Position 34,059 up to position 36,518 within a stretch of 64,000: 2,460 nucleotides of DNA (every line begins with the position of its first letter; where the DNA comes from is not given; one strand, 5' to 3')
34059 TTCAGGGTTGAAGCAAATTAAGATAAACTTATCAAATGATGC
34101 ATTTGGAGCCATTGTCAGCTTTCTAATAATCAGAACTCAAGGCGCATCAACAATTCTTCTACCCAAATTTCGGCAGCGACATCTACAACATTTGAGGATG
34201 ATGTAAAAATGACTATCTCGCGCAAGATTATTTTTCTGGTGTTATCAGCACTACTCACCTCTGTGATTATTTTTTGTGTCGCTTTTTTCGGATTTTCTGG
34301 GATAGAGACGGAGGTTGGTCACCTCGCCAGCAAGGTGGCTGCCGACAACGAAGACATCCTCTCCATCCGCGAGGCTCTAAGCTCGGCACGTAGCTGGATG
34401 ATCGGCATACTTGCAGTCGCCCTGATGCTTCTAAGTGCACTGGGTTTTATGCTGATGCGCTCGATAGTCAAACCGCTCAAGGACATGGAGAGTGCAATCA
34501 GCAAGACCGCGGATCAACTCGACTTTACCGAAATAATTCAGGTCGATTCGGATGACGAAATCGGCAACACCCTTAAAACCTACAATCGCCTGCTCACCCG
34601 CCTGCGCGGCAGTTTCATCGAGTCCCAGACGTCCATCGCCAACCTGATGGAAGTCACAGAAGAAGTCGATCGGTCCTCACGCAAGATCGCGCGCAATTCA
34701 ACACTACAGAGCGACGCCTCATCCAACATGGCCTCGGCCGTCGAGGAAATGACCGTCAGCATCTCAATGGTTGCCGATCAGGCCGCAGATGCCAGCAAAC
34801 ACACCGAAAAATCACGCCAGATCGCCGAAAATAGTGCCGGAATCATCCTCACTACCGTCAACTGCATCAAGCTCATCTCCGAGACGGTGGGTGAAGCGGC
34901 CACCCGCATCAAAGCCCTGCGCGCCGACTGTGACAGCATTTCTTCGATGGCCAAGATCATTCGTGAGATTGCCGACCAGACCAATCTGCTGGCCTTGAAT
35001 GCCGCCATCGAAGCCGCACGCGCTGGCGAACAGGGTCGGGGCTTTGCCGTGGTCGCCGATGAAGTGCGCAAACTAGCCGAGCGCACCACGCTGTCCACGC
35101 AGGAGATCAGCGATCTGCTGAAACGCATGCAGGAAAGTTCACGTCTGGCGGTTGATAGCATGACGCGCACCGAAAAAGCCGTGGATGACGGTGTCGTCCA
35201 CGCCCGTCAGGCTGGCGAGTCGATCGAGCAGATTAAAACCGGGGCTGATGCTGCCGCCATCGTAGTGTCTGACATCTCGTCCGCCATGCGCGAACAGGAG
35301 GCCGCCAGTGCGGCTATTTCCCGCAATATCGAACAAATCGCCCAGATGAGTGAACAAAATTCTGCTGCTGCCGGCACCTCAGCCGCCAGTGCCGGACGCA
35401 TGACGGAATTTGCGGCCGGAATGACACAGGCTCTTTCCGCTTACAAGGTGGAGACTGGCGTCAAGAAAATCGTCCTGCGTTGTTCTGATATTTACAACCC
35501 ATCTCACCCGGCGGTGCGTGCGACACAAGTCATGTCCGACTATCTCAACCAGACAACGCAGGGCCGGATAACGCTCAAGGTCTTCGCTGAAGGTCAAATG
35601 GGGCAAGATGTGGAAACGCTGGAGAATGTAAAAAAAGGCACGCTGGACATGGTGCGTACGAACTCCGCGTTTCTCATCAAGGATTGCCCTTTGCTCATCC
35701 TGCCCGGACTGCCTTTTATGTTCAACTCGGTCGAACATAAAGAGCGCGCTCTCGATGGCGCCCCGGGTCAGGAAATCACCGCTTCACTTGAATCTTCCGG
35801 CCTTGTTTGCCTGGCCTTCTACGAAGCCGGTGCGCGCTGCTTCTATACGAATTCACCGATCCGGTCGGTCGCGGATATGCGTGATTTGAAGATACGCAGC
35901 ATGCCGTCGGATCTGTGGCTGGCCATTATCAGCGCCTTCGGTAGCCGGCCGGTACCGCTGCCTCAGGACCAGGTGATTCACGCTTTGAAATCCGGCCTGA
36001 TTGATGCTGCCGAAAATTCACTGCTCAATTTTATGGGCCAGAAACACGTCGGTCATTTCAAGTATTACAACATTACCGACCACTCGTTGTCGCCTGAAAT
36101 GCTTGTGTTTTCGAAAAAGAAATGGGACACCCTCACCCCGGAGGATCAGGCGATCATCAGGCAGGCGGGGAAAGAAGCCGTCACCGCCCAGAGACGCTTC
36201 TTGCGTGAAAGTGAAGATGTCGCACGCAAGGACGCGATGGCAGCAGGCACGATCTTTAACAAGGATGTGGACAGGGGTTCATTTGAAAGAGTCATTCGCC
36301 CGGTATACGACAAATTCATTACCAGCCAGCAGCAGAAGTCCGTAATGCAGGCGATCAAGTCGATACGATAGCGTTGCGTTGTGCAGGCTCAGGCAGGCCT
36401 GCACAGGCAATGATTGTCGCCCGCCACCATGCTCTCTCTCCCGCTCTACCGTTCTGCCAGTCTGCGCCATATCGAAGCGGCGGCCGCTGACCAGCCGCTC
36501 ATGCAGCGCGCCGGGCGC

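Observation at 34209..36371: Chemoreceptor with a TRAP DctP solute-binding domain fused on the cytoplasmic side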

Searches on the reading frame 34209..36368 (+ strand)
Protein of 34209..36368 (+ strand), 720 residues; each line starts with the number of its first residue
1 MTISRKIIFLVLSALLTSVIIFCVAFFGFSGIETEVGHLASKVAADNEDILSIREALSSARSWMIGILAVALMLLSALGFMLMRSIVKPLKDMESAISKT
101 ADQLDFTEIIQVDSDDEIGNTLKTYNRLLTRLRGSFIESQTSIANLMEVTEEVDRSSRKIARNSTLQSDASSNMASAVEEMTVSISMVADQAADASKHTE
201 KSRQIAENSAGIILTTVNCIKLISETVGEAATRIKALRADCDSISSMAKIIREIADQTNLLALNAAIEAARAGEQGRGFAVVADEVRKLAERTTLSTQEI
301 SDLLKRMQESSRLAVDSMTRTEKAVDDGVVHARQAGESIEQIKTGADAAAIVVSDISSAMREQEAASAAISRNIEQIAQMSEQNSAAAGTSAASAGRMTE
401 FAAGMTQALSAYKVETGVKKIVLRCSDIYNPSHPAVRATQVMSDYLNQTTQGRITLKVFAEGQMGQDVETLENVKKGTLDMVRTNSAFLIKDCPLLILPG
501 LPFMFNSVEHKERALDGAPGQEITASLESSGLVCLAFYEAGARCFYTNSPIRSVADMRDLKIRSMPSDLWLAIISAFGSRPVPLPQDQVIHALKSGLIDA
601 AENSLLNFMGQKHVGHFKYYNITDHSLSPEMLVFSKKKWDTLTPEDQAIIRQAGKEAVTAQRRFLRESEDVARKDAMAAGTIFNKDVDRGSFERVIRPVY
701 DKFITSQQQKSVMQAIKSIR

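Call 3: search_protein_families(library=pfam, proteins=[window:34209-36368:+], max_evalue=0.01)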
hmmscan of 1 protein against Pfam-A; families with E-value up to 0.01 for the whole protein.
window:34209-36368:+ (720 aa): 3 families
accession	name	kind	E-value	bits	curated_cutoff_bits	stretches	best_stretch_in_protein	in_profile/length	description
PF03480.18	DctP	-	1.2e-64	218.9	23.4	1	427-704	3-283/286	Bacterial extracellular solute-binding protein, family 7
PF00015.26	MCPsignal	-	1.8e-40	139.1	34.6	1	234-380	25-171/172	Methyl-accepting chemotaxis protein (MCP) signalling domain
PF00672.30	HAMP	-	1.6e-08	35.1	25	1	82-133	2-52/53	HAMP domain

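Call 4: search_protein_families(library=ncbifam, proteins=[window:34209-36368:+], max_evalue=0.01)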
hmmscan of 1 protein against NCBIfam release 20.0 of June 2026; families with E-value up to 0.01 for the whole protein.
window:34209-36368:+ (720 aa): 13 families
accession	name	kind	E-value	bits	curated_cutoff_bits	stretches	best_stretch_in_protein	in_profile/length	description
NF058645.1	MCPCtpMPsAe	equivalog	6.9e-61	206.6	900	1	53-411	196-555/558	methyl-accepting chemotaxis protein CtpM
NF037995.1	TRAP_S1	subfamily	1.7e-58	198.1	50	1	430-684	7-261/271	TRAP transporter substrate-binding protein DctP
TIGR00787.1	dctP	subfamily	2.6e-52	177.8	175.05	1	431-670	7-247/257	DctP family TRAP transporter solute-binding subunit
NF011622.0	PRK15048.1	equivalog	2.8e-30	106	900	1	62-416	191-517/553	methyl-accepting chemotaxis protein II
NF041847.1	transduc_aer2_vibrio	equivalog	6.9e-30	103.9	1200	1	140-416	494-756/804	aerotaxis transducer Aer2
NF047851.1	MCPCitTducer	equivalog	1.2e-29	103.9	900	1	62-439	192-541/553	methyl-accepting chemotaxis citrate transducer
NF011615.0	PRK15041.1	equivalog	1.9e-27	96.1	947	1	58-420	190-523/554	methyl-accepting chemotaxis protein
NF050802.1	AspChtxCcaA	equivalog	1e-23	83.7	1300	1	215-302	543-630/700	aspartate chemotaxis receptor CcaA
NF007309.0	PRK09793.1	equivalog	4.7e-21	75.3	903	1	64-416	192-515/533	methyl-accepting chemotaxis protein IV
NF053592.1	HK_near_YfiR_like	equivalog_domain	7.8e-05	22.3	194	1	64-132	153-221/223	sensor histidine kinase, YfiR-like protein-associated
NF038389.1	ArsS_fam_HK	equivalog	0.00019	21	250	1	45-131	113-198/403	ArsS family sensor histidine kinase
TIGR01386.1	cztS_silS_copS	subfamily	0.00023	20.3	292.55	1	51-138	153-240/457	heavy metal sensor histidine kinase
TIGR02168.1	SMC_prok_B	equivalog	0.006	14.3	567.35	1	121-387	680-946/1181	chromosome segregation protein SMC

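Call 5: find_homologous_proteins(query=window:34209-36368:+, max_evalue=1e-10)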
Query window:34209-36368:+ (720 aa): 7996 proteins with E <= 1e-10 among 8000 candidates; the best 120 are listed.
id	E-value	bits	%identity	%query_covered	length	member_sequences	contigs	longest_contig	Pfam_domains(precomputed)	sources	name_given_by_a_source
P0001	0.0e+0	1526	100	100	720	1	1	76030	PF00015.27,PF00672.31,PF03480.19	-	-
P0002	8.4e-287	971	65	100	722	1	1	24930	PF00015.27,PF00672.31,PF03480.19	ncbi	-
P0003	5.0e-275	932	62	100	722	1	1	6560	PF00015.27,PF00672.31,PF03480.19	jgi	jgi:methyl-accepting chemotaxis protein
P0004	2.7e-274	930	62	100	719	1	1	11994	PF00015.27,PF00672.31,PF03480.19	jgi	jgi:tripartite ATP-independent transporter DctP family solute receptor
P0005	1.1e-270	918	62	100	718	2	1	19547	PF00015.27,PF00672.31,PF03480.19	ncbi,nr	ncbi:MAG: TRAP transporter substrate-binding protein DctP [Formivibrio sp.]|nr:TRAP transporter subs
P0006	5.7e-266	902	61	100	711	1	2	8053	PF00015.27,PF00672.31,PF03480.19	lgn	-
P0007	7.6e-265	899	60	100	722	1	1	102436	PF00015.27,PF00672.31,PF03480.19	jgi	jgi:tripartite ATP-independent transporter DctP family solute receptor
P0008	2.9e-260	883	60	100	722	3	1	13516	PF00015.27,PF00672.31,PF03480.19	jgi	jgi:tripartite ATP-independent transporter DctP family solute receptor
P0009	5.9e-259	879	60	100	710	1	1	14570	PF00015.27,PF03480.19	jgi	jgi:tripartite ATP-independent transporter DctP family solute receptor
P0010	8.0e-259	879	60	100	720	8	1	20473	PF00015.27,PF00672.31,PF03480.19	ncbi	-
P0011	1.5e-257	874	60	100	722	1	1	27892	PF00015.27,PF00672.31,PF03480.19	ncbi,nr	ncbi:MAG: TRAP transporter substrate-binding protein DctP [Formivibrio sp.]|nr:TRAP transporter subs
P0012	1.5e-252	858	59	100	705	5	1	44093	PF00015.27,PF00672.31,PF03480.19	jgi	-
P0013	2.5e-252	857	57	100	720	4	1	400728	PF00015.27,PF03480.19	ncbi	-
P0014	5.6e-251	853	58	100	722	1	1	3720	PF00015.27,PF00672.31,PF03480.19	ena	-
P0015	8.1e-250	849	61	91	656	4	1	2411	PF00015.27,PF00672.31,PF03480.19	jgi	jgi:tripartite ATP-independent transporter DctP family solute receptor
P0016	1.8e-249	848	58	100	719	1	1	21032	PF00015.27,PF03480.19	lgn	-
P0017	1.5e-247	841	57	100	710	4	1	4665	PF00015.27,PF03480.19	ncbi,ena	-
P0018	3.8e-247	840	59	100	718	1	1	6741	PF00015.27,PF03480.19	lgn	-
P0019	2.7e-243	827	56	100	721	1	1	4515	PF00015.27,PF03480.19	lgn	-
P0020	1.6e-242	825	55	100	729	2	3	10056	PF00015.27,PF00672.31,PF03480.19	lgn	-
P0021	1.6e-242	825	56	100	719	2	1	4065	PF00015.27,PF03480.19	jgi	-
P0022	3.5e-239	814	55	100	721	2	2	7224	PF00015.27,PF03480.19,PF04108.18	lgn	-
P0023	4.6e-238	810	56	100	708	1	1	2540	PF00015.27,PF00672.31,PF03480.19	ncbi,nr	ncbi:MAG TPA: TRAP transporter substrate-binding protein DctP [Rhodocyclaceae bacterium]|nr:TRAP tra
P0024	1.3e-236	805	55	100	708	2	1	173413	PF00015.27,PF00672.31,PF03480.19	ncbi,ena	-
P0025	1.2e-235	802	55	100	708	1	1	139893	PF00015.27,PF00672.31,PF03480.19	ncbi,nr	ncbi:MAG: hypothetical protein JWL63_2988 [Rhodocyclales bacterium]|nr:hypothetical protein [Rhodocy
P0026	1.6e-235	802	54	100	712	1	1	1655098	PF00015.27,PF00672.31,PF03480.19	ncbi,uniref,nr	ncbi:TRAP transporter substrate-binding protein DctP [Uliginosibacterium sp. 31-16]|uniref:TRAP tran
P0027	1.6e-235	802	55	100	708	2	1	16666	PF00015.27,PF00672.31,PF03480.19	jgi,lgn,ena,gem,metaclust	metaclust:\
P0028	1.8e-234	798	56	100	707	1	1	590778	PF00015.27,PF00672.31,PF03480.19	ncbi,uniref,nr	ncbi:TRAP transporter substrate-binding protein DctP [Uliginosibacterium sp. H3]|uniref:TRAP transpo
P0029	1.3e-233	795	54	100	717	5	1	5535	PF00015.27,PF00672.31,PF03480.19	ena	-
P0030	2.3e-233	795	54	100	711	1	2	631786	PF00015.27,PF00672.31,PF03480.19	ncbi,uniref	ncbi:hypothetical protein GCM10027046_28710 [Uliginosibacterium flavum]|uniref:TRAP transporter subs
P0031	6.7e-233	793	54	100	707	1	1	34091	PF00015.27,PF03480.19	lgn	-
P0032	6.9e-232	790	55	100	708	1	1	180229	PF00015.27,PF00672.31,PF03480.19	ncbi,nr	ncbi:MAG TPA: TRAP transporter substrate-binding protein DctP [Rhodocyclaceae bacterium]|nr:TRAP tra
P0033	1.1e-231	789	55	100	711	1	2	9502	PF00015.27,PF00672.31,PF03480.19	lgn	-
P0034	2.2e-228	778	55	100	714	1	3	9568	PF00015.27,PF00672.31,PF03480.19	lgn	-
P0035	3.6e-228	777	53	100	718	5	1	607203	PF00015.27,PF00672.31,PF03480.19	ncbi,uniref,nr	ncbi:TRAP transporter substrate-binding protein DctP [Uliginosibacterium sp. TH139]|uniref:TRAP tran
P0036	9.2e-225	766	53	100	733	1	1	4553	PF00015.27,PF00672.31,PF03480.19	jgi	jgi:tripartite ATP-independent transporter DctP family solute receptor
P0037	3.6e-224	764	52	100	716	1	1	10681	PF00015.27,PF00672.31,PF03480.19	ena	-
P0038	5.3e-224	764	54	100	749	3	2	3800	PF00015.27,PF00672.31,PF03480.19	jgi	jgi:tripartite ATP-independent transporter DctP family solute receptor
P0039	5.4e-224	764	53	100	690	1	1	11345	PF00015.27,PF03480.19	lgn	-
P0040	1.2e-222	759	53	100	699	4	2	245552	PF00015.27,PF00672.31,PF03480.19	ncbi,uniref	ncbi:TRAP transporter substrate-binding protein DctP [Uliginosibacterium sediminicola]|uniref:TRAP t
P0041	1.5e-222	759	53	100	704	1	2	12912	PF00015.27,PF00672.31,PF03480.19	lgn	-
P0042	5.6e-222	757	53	100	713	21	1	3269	PF00015.27,PF03480.19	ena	-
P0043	1.1e-219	749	53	100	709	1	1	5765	PF00015.27,PF00672.31,PF03480.19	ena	-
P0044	1.5e-218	746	52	100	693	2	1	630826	PF00015.27,PF00672.31,PF03480.19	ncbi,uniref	ncbi:TRAP transporter substrate-binding protein DctP [Viridibacterium curvum]|uniref:Methyl-acceptin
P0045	1.6e-218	746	55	89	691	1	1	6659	PF00015.27,PF00672.31,PF03480.19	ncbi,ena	-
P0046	7.1e-216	737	53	100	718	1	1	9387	PF00015.27,PF00672.31,PF03480.19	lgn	-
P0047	1.2e-215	736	50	100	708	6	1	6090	PF00015.27,PF00672.31,PF03480.19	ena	-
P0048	3.0e-215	735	52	100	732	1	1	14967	PF00015.27,PF03480.19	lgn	-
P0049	1.1e-213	730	53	94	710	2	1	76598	PF00015.27,PF00672.31,PF03480.19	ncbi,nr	ncbi:MAG: TRAP transporter substrate-binding protein DctP [Holophaga sp.]|nr:TRAP transporter substr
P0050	7.5e-213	727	50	100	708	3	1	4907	PF00015.27,PF00672.31,PF03480.19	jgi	jgi:tripartite ATP-independent transporter DctP family solute receptor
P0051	4.9e-209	714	50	100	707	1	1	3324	PF00015.27,PF03480.19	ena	-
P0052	3.1e-207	708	49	100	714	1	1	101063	PF00015.27,PF03480.19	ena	-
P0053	6.4e-202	691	52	100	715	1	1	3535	PF00015.27,PF03480.19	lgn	-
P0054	2.6e-201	689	50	97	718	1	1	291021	PF00015.27,PF03480.19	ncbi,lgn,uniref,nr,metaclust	ncbi:TRAP transporter substrate-binding protein DctP [Propionivibrio dicarboxylicus]|uniref:Triparti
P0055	5.4e-198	678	51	92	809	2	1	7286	PF00015.27,PF00672.31,PF03480.19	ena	-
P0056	3.4e-188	645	49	90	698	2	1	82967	PF00015.27,PF03480.19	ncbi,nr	ncbi:MAG: hypothetical protein JWN23_3377 [Rhodocyclales bacterium]|nr:hypothetical protein [Rhodocy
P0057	2.4e-187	643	45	100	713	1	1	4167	PF00015.27,PF03480.19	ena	-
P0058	2.5e-181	623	47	89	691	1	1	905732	PF00015.27,PF03480.19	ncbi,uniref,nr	ncbi:TRAP transporter substrate-binding protein DctP [Uliginosibacterium sp. 31-16]|uniref:TRAP tran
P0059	2.4e-180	619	43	100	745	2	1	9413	PF00015.27,PF03480.19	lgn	-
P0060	1.7e-179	617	43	100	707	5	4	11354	PF00015.27,PF03480.19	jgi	jgi:tripartite ATP-independent transporter DctP family solute receptor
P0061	2.0e-179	616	47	89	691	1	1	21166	PF00015.27,PF03480.19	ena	-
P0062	4.9e-179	615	45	92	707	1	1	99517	PF00015.27,PF03480.19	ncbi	-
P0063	3.8e-175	602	46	92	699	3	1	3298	PF00015.27,PF00672.31,PF03480.19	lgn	-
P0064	3.4e-169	583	46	89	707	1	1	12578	PF00015.27,PF03480.19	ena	-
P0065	7.2e-169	582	46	89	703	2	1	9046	PF00015.27,PF03480.19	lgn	-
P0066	2.9e-167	576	42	100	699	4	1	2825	PF00015.27,PF00672.31,PF03480.19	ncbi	-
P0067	3.1e-166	573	47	89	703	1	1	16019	PF00015.27,PF03480.19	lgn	-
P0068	9.5e-164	565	41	100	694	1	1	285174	PF00015.27,PF03480.19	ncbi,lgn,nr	ncbi:tripartite ATP-independent transporter solute receptor, DctP family [Alteromonadaceae bacterium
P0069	1.3e-162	561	40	100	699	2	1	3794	PF00015.27,PF03480.19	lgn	-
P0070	1.8e-161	557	40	100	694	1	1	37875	PF00015.27,PF03480.19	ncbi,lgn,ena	-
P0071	1.9e-161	557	41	100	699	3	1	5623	PF00015.27,PF00672.31,PF03480.19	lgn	-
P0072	1.0e-160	555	40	100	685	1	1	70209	PF00015.27,PF00672.31,PF03480.19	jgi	jgi:tripartite ATP-independent transporter DctP family solute receptor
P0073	1.8e-128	448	59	58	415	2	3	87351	PF00015.27,PF00672.31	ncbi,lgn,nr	ncbi:MAG: hypothetical protein BSR46_03740 [Candidatus Dactylopiibacterium carminicum]|nr:methyl-acc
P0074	1.0e-113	399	36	91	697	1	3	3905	PF00015.27,PF03480.19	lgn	-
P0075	4.4e-109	384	52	57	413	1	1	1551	PF00015.27,PF00672.31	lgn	-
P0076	2.1e-104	369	57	52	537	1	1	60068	PF00015.27,PF00672.31,PF06103.17,PF12729.14,PF02203.22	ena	-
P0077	1.6e-103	366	58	49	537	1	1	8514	PF00015.27,PF00672.31,PF12729.14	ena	-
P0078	2.5e-103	365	57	50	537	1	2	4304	PF00015.27,PF00672.31,PF12729.14,PF02203.22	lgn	-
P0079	1.7e-102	362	59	48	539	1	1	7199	PF00015.27,PF00672.31,PF12729.14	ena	-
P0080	6.1e-102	361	60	47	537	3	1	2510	PF00015.27,PF00672.31,PF12729.14,PF02203.22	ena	-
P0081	6.3e-102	360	59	48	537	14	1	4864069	PF00015.27,PF00672.31,PF12729.14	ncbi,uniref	ncbi:methyl-accepting chemotaxis protein [Propionivibrio sp.]|uniref:methyl-accepting chemotaxis pro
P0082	7.9e-102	360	59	48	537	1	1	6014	PF00015.27,PF00672.31,PF12729.14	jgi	jgi:methyl-accepting chemotaxis protein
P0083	8.2e-102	360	58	49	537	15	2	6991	PF00015.27,PF00672.31,PF12729.14,PF02203.22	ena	-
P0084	1.2e-101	360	59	48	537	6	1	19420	PF00015.27,PF00672.31,PF06103.17,PF12729.14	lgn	-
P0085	2.6e-101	358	57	48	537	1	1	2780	PF00015.27,PF00672.31,PF12729.14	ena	-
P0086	2.9e-101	358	58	49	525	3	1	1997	PF00015.27,PF00672.31,PF12729.14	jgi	jgi:methyl-accepting chemotaxis protein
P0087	5.5e-101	357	57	50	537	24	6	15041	PF00015.27,PF00672.31,PF12729.14,PF02203.22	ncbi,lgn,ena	-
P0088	5.7e-101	357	58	49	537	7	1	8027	PF00015.27,PF00672.31,PF12729.14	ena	-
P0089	1.0e-100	356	59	49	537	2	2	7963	PF00015.27,PF00672.31,PF12729.14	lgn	-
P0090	1.4e-100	356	58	49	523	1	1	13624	PF00015.27,PF00672.31,PF12729.14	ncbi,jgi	-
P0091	2.6e-100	355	58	48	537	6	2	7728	PF00015.27,PF00672.31,PF12729.14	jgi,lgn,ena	-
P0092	3.0e-100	355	56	52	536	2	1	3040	PF00015.27,PF00672.31,PF12729.14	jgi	jgi:methyl-accepting chemotaxis protein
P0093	3.0e-100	355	56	52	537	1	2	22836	PF00015.27,PF00672.31,PF06103.17,PF12729.14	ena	-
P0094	3.4e-100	355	60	47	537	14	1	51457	PF00015.27,PF00672.31,PF12729.14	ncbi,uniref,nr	ncbi:methyl-accepting chemotaxis protein [Propionivibrio sp.]|uniref:methyl-accepting chemotaxis pro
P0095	3.5e-100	355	58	48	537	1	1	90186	PF00015.27,PF00672.31,PF12729.14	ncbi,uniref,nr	ncbi:methyl-accepting chemotaxis protein [Propionivibrio soli]|uniref:methyl-accepting chemotaxis pr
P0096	4.5e-100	354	53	53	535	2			PF00015.27,PF00672.31,PF12729.14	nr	nr:HAMP domain-containing methyl-accepting chemotaxis protein [Propionivibrio soli]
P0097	5.0e-100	354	58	49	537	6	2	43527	PF00015.27,PF00672.31,PF12729.14,PF02203.22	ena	-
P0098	5.5e-100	354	58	48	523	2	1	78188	PF00015.27,PF00672.31,PF12729.14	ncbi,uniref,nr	ncbi:methyl-accepting chemotaxis protein [Propionivibrio soli]|uniref:methyl-accepting chemotaxis pr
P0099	6.6e-100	354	57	49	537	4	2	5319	PF00015.27,PF00672.31,PF12729.14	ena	-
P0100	9.8e-100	353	55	52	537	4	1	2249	PF00015.27,PF00672.31,PF12729.14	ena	-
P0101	1.1e-99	353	59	49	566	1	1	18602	PF00015.27,PF00672.31,PF12729.14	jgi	jgi:methyl-accepting chemotaxis protein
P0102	1.1e-99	353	53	53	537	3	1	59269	PF00015.27,PF00672.31,PF12729.14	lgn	-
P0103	1.1e-99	353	57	48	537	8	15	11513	PF00015.27,PF00672.31,PF12729.14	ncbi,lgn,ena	-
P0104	1.2e-99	353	58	48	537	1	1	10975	PF00015.27,PF00672.31,PF12729.14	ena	-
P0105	1.4e-99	353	57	49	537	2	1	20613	PF00015.27,PF00672.31,PF12729.14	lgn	-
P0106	1.6e-99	353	58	49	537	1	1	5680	PF00015.27,PF12729.14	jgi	jgi:methyl-accepting chemotaxis protein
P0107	1.6e-99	352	57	49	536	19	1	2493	PF00015.27,PF00672.31,PF12729.14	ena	-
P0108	2.3e-99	352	56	49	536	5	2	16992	PF00015.27,PF00672.31,PF12729.14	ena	-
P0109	2.7e-99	352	58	47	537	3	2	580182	PF00015.27,PF00672.31,PF12729.14,PF02203.22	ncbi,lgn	-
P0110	3.5e-99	351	58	47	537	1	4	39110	PF00015.27,PF00672.31,PF12729.14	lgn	-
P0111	4.7e-99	351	57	49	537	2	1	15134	PF00015.27,PF00672.31,PF12729.14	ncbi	-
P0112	4.7e-99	351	54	52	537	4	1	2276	PF00015.27,PF00672.31,PF12729.14,PF02203.22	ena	-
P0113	5.3e-99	351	57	49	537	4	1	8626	PF00015.27,PF00672.31,PF06103.17,PF12729.14,PF02203.22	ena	-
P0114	6.0e-99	351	59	47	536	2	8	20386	PF00015.27,PF00672.31,PF12729.14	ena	-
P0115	7.0e-99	350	56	49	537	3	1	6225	PF00015.27,PF00672.31,PF12729.14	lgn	-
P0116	8.2e-99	350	55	52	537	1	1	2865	PF00015.27,PF00672.31,PF12729.14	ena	-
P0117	1.0e-98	350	59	47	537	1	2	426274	PF00015.27,PF00672.31,PF12729.14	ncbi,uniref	ncbi:methyl-accepting chemotaxis protein [Uliginosibacterium flavum]|uniref:HAMP domain-containing m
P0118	1.3e-98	349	56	49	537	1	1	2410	PF00015.27,PF00672.31,PF12729.14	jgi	jgi:methyl-accepting chemotaxis protein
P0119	1.7e-98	349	52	53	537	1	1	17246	PF00015.27,PF00672.31,PF12729.14,PF02203.22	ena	-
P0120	3.1e-98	348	53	53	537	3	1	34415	PF00015.27,PF00672.31,PF12729.14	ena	-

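Call 25: find_encoding_contigs(protein=P0026, flank=10000, max_places=2)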
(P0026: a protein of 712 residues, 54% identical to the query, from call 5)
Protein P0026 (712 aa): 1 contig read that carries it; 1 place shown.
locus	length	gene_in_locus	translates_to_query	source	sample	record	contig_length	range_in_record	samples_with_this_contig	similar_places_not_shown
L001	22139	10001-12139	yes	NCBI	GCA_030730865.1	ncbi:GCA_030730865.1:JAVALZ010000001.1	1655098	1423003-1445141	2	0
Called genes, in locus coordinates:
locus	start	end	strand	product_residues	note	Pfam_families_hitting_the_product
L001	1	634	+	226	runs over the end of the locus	PF00849:PseudoU_synth_2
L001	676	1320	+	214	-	PF04337:DUF480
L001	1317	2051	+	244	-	-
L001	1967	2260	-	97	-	-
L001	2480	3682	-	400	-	PF23914:TPR_CcmH_CycH, PF07719:TPR_2 (faint), PF23892:Ig_CycH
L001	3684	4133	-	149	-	PF03918:CcmH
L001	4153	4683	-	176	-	PF00578:AhpC-TSA, PF08534:Redoxin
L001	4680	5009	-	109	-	-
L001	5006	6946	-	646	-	PF01578:Cytochrom_C_asm, PF16327:CcmF_C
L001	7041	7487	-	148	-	PF03100:CcmE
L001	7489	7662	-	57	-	PF04995:CcmD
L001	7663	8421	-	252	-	PF01578:Cytochrom_C_asm, PF27518:CcmC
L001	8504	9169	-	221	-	PF03379:CcmB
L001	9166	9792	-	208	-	PF00005:ABC_tran, PF13304:AAA_21 (faint)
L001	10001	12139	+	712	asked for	PF00672:HAMP, PF00015:MCPsignal, PF03480:DctP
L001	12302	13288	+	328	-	PF03480:DctP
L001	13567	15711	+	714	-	-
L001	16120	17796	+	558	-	PF00270:DEAD, PF04851:ResIII (weak), PF00271:Helicase_C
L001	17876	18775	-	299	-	PF03881:Fructosamin_kin, PF01636:APH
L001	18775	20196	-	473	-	PF00206:Lyase_1, PF14698:ASL_C2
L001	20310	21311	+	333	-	PF06580:His_kinase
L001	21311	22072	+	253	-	PF00072:Response_reg, PF04397:LytTR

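Call 26: find_encoding_contigs(protein=P0054, flank=10000, max_places=2)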
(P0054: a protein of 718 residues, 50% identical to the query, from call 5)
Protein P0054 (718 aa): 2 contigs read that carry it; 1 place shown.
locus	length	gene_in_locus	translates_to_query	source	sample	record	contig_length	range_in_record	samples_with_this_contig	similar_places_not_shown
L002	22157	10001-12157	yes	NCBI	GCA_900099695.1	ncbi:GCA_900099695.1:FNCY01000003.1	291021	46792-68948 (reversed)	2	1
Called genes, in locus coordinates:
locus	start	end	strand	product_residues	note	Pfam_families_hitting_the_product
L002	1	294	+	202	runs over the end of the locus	PF04607:RelA_SpoT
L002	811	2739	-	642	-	PF13667:ThiC-associated, PF01964:ThiC_Rad_SAM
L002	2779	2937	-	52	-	-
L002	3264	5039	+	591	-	PF02776:TPP_enzyme_N, PF00205:TPP_enzyme_M, PF02775:TPP_enzyme_C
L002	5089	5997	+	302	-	PF00701:DHDPS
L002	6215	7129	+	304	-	PF01261:AP_endonuc_2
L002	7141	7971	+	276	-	PF00456:Transketolase_N, PF13292:DXP_synthase_N, PF00676:E1_dh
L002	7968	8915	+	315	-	PF02779:Transket_pyr, PF02780:Transketolase_C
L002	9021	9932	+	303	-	PF03446:NAD_binding_2, PF03807:F420_oxidored (weak), PF14833:NAD_binding_11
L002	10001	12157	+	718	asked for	PF00015:MCPsignal, PF03480:DctP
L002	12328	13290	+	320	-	PF04909:Amidohydro_2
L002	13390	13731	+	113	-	-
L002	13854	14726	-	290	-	PF00126:HTH_1, PF03466:LysR_substrate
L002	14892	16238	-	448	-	PF00083:Sugar_tr (faint), PF07690:MFS_1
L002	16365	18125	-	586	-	PF00920:ILVD_EDD_N, PF24877:ILV_EDD_C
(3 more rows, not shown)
